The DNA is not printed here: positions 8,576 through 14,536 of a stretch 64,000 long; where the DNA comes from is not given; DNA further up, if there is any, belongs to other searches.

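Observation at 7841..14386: Candidate cohesin-dockerin surface display of a giant M60-like peptidase on a sortase-anchored partner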

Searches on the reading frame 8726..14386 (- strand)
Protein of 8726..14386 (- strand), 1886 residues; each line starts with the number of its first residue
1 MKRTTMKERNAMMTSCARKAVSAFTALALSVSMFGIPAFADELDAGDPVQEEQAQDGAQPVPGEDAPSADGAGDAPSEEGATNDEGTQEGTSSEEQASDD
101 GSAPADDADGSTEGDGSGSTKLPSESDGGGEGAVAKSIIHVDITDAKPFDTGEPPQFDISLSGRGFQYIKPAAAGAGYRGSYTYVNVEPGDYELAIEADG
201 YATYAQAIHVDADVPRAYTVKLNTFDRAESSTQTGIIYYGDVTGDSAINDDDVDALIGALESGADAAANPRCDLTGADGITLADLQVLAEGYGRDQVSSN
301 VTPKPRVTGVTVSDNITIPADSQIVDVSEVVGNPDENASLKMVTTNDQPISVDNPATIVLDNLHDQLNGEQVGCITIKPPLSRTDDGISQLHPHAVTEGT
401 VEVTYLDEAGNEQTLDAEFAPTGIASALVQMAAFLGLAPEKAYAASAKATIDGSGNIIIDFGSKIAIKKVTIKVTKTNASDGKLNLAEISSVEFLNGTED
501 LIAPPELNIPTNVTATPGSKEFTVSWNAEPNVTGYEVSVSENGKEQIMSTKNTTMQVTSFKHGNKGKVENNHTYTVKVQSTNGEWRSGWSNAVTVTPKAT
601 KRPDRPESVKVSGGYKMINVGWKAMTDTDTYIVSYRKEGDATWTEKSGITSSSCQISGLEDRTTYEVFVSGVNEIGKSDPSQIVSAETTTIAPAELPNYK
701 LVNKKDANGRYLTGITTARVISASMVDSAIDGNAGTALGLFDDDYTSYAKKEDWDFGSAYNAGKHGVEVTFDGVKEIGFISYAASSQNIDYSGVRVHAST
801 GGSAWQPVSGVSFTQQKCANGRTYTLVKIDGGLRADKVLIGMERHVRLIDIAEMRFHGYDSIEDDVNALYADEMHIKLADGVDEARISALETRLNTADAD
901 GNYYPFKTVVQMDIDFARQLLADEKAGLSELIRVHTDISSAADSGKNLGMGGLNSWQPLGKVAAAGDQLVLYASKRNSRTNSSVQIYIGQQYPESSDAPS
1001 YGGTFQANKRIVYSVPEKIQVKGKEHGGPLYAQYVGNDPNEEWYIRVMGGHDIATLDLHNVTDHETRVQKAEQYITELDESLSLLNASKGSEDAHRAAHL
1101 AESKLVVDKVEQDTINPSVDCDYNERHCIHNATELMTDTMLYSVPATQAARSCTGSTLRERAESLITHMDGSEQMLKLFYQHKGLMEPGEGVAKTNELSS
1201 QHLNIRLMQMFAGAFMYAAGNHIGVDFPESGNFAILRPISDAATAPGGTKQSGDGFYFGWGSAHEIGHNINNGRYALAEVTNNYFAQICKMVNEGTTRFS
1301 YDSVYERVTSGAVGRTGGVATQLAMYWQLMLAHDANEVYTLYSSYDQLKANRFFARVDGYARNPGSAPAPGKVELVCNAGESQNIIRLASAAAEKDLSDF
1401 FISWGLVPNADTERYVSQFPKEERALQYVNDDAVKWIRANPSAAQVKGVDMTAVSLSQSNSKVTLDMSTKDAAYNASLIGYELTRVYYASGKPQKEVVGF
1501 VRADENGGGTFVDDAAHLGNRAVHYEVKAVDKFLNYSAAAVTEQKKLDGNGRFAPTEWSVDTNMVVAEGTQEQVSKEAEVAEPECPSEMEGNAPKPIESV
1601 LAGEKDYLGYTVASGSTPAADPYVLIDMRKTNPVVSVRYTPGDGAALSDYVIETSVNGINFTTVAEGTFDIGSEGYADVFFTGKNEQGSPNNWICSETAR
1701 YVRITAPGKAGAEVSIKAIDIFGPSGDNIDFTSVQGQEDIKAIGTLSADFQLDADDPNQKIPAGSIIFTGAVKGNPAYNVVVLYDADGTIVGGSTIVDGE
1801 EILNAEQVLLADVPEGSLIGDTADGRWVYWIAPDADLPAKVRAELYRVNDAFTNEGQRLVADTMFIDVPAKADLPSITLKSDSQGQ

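Call 3: search_protein_families(library=pfam, proteins=[window:8726-14386:-], max_evalue=1)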
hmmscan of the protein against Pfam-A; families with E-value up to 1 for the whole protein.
window:8726-14386:- (1886 aa): 13 families
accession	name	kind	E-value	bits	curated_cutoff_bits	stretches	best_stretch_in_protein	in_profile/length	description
PF00041.27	fn3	-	1.1e-12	48.4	25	2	606-686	3-83/84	Fibronectin type III domain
PF00754.31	F5_F8_type_C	-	1.8e-12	47.9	28.2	1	1596-1709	13-115/127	F5/8 type C domain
PF13402.12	Peptidase_M60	-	3e-08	34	25.8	1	1259-1405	126-275/275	Peptidase M60, enhancin and enhancin-like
PF22633.2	F5_F8_type_C_2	-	5.6e-06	27.3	27.8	1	1618-1681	16-81/91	NedA-like, galactose-binding domain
PF13620.12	CarboxypepD_reg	-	8.1e-05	23.3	32.3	1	179-222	37-81/82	Carboxypeptidase regulatory-like domain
PF25059.1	FN3_DSCAM-DSCAML_C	-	0.0003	21.5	39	1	630-682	22-75/89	DSCAM/DSCAML C-terminal Fn3-like domain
PF08308.17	PEGA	-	0.00057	20.2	20.8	1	183-214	28-59/71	PEGA domain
PF16656.11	Pur_ac_phosph_N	-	0.0039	18.2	30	1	616-679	13-87/93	Purple acid Phosphatase, N-terminal domain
PF01108.23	Tissue_fac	-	0.01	16.1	27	1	600-662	19-87/107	Tissue factor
PF09294.16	Interfer-bind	-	0.033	14.9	21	0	628-671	41-84/104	Interferon-alpha/beta receptor, fibronectin type III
PF21910.2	GH85_C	-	0.055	14.4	27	1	521-584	18-80/95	GH85 endohexosaminidases, C-terminal domain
PF14686.12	fn3_3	-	0.11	12.7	24.4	0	177-212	32-69/75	Polysaccharide lyase family 4, domain II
PF18449.8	Endotoxin_C2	-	0.2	12.7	30.7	1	864-895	8-39/63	Pesticidal crystal protein Cry1Aa, domain IV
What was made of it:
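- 8726..14386 (-): Gene for the 1886-aa secreted M60-like metallopeptidase, a putative O-glycopeptidase/mucinase. Pfam hits: Peptidase_M60 34 bits (cut-off 25.8), two fn3 domains, F5_F8_type_C (call 3).
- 13721..13852 (-): PEGA / CarboxypepD_reg-like beta-sandwich just before the dockerin (best-matching stretch residues 179-222). On the whole protein (call 3) both score below their cut-offs: PEGA 20.2 bits, CarboxypepD_reg 23.3 bits.
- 9260..9601 (-): F5/8 type C (CBM32-like) domain, residues 1596-1709. Pfam 47.9 bits against a cut-off of 28.2 (call 3).
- On Peptidase M60 / enhancin-like (Pfam PF13402): 34.0 bits against 25.8 (call 3).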

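Call 4: search_protein_families(library=ncbifam, proteins=[window:8726-14386:-], max_evalue=1)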
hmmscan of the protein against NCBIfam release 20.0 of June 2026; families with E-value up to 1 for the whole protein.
window:8726-14386:- (1886 aa): 2 families
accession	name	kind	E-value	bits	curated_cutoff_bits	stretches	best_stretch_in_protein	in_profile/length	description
NF045522.1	MXAN_2561_fam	equivalog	1.1e-05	25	150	1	600-684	166-254/304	MXAN_2561 family MXYO-CTERM-anchored protein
NF038322.1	ImpA_fam_HExGH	subfamily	0.00066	18.1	250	1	1258-1292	644-684/885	ImpA family metalloprotease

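Call 8: search_solved_structures(query=window:8726-14386:-, max_evalue=0.01)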
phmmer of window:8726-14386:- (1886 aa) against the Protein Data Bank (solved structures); distinct sequences matched with E-value up to 0.01: 15.
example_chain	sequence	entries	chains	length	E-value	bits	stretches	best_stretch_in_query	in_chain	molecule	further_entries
5kdn_A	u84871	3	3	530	2.7e-10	41.2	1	1258-1486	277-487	F5/8 type C domain protein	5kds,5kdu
5kdj_B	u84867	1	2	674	3e-10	41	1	1258-1486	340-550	F5/8 type C domain protein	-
6xsz_A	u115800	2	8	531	3.5e-10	40.8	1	1254-1486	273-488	ZmpC Glycopeptidase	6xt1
7jfs_A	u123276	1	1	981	5.2e-10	40.3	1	1258-1486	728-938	F5/8 type C domain protein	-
7js4_A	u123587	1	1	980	7.8e-10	39.7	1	1258-1486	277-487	F5/8 type C domain protein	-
7y8s_A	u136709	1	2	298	2.5e-06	28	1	494-688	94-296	Dscam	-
4pbx_A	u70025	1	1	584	7.3e-06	26.5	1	597-698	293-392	Receptor-type tyrosine-protein phosphatase S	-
7y6e_A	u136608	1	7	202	8.5e-05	23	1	531-688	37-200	Dscam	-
6xsx_A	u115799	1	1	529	0.00015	22.2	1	1254-1486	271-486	ZmpA Glycopeptidase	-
8g4l_bm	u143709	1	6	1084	0.00029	21.2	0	574-692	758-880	Titin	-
5utk_A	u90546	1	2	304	0.003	17.8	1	574-695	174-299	Angiopoietin-1 receptor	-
5mya_A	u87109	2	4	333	0.0032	17.8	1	573-696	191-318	Angiopoietin-1 receptor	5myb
7e72_E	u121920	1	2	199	0.0033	17.7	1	573-681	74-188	Angiopoietin-1 receptor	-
8oq9_A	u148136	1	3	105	0.0044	17.3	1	603-683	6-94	Titin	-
9pl8_A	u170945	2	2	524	0.0047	17.2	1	1260-1411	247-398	O-glycopeptidase BcM60C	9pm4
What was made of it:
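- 8726..14386 (-): Catalytic region matches C. perfringens ZmpA/B/C structures at E about 3e-10 (call 8).
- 10583..10597 (-): Zinc-binding motif HEIGH (residues 1264-1268). The third ligand candidate, E1279, lies in AEVTNNY. It lies within the Pfam Peptidase_M60 match (residues 1259-1405, call 3) and the ZmpB/ZmpC alignment (residues 1258-1486, call 8).
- Closest known: Non-cellulosomal cohesin. Same: The closest solved relatives of the catalytic domain are also from C. perfringens: ZmpA, ZmpB and ZmpC (call 8).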

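Call 78: find_homologous_proteins(query=window:8726-14386:-, max_evalue=1e-20)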
Query window:8726-14386:- (1886 aa): 48 proteins with E <= 1e-20 among 8000 candidates.
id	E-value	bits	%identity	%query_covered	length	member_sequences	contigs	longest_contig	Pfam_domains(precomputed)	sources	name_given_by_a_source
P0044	0.0e+0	4250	100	100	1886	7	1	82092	PF00754.32,PF13402.13,PF22633.4,PF00041.28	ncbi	-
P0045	0.0e+0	3015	71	100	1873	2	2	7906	PF00754.32,PF13402.13,PF25059.2,PF13620.13,PF00041.28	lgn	-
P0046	0.0e+0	2983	71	100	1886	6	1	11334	PF00754.32,PF13402.13,PF00041.28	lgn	-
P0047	0.0e+0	2908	70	100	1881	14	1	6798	PF00754.32,PF13402.13,PF13620.13,PF00041.28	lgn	-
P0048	0.0e+0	2870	69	100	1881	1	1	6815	PF00754.32,PF13402.13,PF13620.13,PF00041.28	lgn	-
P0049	0.0e+0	2827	68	100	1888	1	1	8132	PF00754.32,PF13402.13,PF08308.18,PF13620.13,PF00041.28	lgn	-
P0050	0.0e+0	2823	68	100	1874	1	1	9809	PF00754.32,PF13402.13,PF25059.2,PF00041.28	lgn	-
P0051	0.0e+0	2810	68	99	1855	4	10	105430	PF00754.32,PF13402.13,PF00404.25,PF00041.28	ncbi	-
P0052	0.0e+0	2787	68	99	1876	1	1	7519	PF00754.32,PF13402.13,PF00404.25,PF22633.4,PF00041.28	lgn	-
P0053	0.0e+0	2777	68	100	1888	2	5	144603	PF00754.32,PF13402.13,PF00041.28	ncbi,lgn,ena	-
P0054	0.0e+0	2775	67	100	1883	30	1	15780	PF00754.32,PF13402.13,PF13620.13,PF00041.28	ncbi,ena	-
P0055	0.0e+0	2544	62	100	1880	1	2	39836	PF00754.32,PF13402.13,PF00041.28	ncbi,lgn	-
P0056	0.0e+0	1898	49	99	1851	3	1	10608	PF00754.32,PF13402.13,PF22633.4,PF00041.28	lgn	-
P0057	0.0e+0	1840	48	99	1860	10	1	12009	PF00754.32,PF13402.13,PF22633.4,PF00041.28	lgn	-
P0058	0.0e+0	1759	48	99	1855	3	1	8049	PF00754.32,PF13402.13,PF00041.28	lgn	-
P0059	0.0e+0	1712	46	99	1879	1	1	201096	PF00754.32,PF13402.13,PF00041.28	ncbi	-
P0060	0.0e+0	1268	41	99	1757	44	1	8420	PF00754.32,PF13402.13,PF22633.4,PF00041.28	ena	-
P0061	0.0e+0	1087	38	90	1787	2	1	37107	PF00754.32,PF13402.13,PF22633.4,PF00041.28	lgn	-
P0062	0.0e+0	1077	39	90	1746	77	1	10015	PF00754.32,PF13402.13,PF25059.2,PF22633.4,PF00041.28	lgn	-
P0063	0.0e+0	1070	38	90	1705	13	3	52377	PF00754.32,PF13402.13,PF00041.28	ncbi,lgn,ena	-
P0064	0.0e+0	1025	40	85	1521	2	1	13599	PF13402.13,PF00041.28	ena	-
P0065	0.0e+0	1024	36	97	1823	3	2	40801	PF00754.32,PF13402.13,PF22633.4,PF00041.28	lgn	-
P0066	2.0e-298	1011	36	92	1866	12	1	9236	PF00754.32,PF13402.13,PF25059.2,PF00041.28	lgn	-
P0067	1.8e-291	988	35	99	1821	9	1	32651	PF13402.13,PF00041.28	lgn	-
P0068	1.7e-286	972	35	98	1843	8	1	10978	PF00754.32,PF13402.13,PF00404.25,PF22633.4,PF00041.28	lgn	-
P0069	2.0e-286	972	35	93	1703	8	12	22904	PF00754.32,PF13402.13,PF00041.28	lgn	-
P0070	1.8e-280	952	34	92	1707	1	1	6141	PF00754.32,PF13402.13,PF24421.2,PF00041.28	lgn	-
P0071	2.3e-277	942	36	90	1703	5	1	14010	PF13402.13,PF25059.2,PF00041.28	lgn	-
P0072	4.0e-277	941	35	93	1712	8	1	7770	PF13402.13,PF00041.28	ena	-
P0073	1.3e-276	939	35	92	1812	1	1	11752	PF00754.32,PF13402.13,PF22633.4,PF13620.13,PF00041.28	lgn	-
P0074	1.7e-275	935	36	90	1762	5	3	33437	PF00754.32,PF13402.13,PF22633.4,PF00041.28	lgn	-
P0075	6.4e-273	927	35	91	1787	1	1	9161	PF00754.32,PF13402.13,PF00404.25,PF22633.4,PF00041.28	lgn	-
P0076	2.4e-271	922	35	91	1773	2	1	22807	PF00754.32,PF13402.13,PF00404.25,PF22633.4,PF00041.28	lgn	-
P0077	8.6e-268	910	36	91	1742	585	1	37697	PF00754.32,PF13402.13,PF25059.2,PF00404.25,PF23608.2,PF00041.28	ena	-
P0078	3.4e-267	908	34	92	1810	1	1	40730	PF00754.32,PF13402.13,PF00041.28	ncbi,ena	-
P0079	7.8e-265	900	34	92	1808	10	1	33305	PF13402.13,PF00041.28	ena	-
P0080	8.3e-264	897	34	90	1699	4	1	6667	PF00754.32,PF13402.13,PF25059.2,PF00041.28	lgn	-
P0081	1.4e-263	896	34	95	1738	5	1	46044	PF13402.13,PF24421.2,PF00041.28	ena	-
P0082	5.8e-237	808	34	90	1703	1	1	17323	PF00754.32,PF13402.13,PF22633.4,PF00041.28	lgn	-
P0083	1.8e-219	750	32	90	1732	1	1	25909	PF00754.32,PF13402.13,PF00041.28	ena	-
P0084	1.2e-205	704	31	92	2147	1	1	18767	PF00754.32,PF13402.13,PF25059.2,PF18998.7,PF00395.26,PF00041.28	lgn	-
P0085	9.5e-127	442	28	68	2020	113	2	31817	PF00754.32,PF13402.13,PF00404.25,PF00041.28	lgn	-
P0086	3.4e-125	437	28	68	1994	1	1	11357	PF00754.32,PF13402.13,PF00404.25,PF00041.28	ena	-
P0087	4.5e-125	437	27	68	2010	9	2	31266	PF00754.32,PF13402.13,PF00404.25,PF00041.28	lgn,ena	-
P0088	2.9e-66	242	26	69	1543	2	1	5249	PF13402.13,PF25059.2,PF00404.25,PF00395.26,PF00041.28,PF16656.12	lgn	-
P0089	1.1e-64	237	27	28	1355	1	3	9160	PF13402.13,PF25059.2,PF00041.28,PF16656.12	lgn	-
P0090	1.9e-61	226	26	58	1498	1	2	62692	PF13402.13,PF25059.2,PF00404.25,PF00041.28,PF16656.12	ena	-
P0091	7.4e-51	191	27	57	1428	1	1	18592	PF13402.13,PF25059.2,PF00404.25,PF00395.26,PF00041.28,PF16656.12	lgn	-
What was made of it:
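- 8726..14386 (-): An identical protein, P0044, is in NCBI MAGs (call 78).
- Tried and rejected: The full-length peptidase query (call 78) did the job.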
